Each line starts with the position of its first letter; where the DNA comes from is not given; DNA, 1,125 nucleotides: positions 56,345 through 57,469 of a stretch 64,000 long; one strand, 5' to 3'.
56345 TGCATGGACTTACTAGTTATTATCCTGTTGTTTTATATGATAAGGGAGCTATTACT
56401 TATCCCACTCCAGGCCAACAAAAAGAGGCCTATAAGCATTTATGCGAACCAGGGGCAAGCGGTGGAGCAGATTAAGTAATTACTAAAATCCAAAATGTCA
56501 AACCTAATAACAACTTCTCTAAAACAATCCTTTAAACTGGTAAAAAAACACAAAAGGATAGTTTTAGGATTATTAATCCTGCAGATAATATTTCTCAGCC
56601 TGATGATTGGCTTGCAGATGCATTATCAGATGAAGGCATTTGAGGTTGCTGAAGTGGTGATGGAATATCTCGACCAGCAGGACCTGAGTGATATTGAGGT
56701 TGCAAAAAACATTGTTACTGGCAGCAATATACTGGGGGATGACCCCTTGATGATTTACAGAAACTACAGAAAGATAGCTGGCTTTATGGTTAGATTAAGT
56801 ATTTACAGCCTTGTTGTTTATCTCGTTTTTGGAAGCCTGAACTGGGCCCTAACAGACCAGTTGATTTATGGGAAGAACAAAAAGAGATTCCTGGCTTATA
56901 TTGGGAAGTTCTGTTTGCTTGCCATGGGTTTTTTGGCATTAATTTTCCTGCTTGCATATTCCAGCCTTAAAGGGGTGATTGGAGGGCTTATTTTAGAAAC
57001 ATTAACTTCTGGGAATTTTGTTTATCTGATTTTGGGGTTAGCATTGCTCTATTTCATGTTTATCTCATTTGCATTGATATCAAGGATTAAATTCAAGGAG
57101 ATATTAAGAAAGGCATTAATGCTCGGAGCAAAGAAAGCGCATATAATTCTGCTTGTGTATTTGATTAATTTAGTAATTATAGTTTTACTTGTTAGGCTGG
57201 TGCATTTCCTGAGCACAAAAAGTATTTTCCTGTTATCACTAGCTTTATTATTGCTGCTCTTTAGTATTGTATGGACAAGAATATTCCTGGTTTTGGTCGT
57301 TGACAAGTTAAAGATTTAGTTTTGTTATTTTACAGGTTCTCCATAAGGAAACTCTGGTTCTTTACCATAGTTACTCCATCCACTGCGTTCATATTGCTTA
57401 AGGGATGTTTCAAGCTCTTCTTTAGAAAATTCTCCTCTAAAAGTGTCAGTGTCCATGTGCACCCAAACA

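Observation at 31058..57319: Duplicated operonic module of four uncharacterised membrane/surface protein families (A-B-C-D): candidate novel envelope apparatus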

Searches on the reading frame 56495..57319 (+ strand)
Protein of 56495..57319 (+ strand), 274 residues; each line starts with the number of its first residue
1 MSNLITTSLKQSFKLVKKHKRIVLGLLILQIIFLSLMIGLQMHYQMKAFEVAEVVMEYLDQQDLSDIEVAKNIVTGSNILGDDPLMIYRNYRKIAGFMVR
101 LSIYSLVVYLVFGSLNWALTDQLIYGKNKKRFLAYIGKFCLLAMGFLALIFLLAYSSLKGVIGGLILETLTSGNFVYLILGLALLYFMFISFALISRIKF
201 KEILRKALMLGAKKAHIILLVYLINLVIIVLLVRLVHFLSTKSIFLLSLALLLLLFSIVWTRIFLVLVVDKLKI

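Call 6: search_protein_families(library=pfam, proteins=[window:56495-57319:+], max_evalue=0.1)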
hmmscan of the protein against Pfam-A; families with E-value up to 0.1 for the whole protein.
window:56495-57319:+ (274 aa): 1 family
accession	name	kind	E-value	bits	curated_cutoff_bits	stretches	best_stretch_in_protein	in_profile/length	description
PF06979.18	TMEM70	-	0.018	15.4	22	1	121-244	2-80/157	TMEM70/TMEM186/TMEM223 protein family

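Call 36: search_protein_families(library=ncbifam, proteins=[window:56495-57319:+], max_evalue=0.1)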
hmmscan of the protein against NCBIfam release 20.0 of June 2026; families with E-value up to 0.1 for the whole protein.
window:56495-57319:+ (274 aa): 1 family
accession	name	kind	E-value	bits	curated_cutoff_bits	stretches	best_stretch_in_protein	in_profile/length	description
NF045974.1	conju_CD1108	subfamily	0.064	13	100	1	6-55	38-87/190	CD1108 family mobile element protein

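Call 74: search_protein_families(library=phrogs, proteins=[window:56495-57319:+], max_evalue=0.01)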
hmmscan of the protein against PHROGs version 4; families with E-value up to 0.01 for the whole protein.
window:56495-57319:+ (274 aa): 0 families

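Call 102: search_protein_families(library=padloc, proteins=[window:56495-57319:+], max_evalue=0.01)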
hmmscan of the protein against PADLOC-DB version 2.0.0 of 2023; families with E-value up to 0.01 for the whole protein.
window:56495-57319:+ (274 aa): 0 families
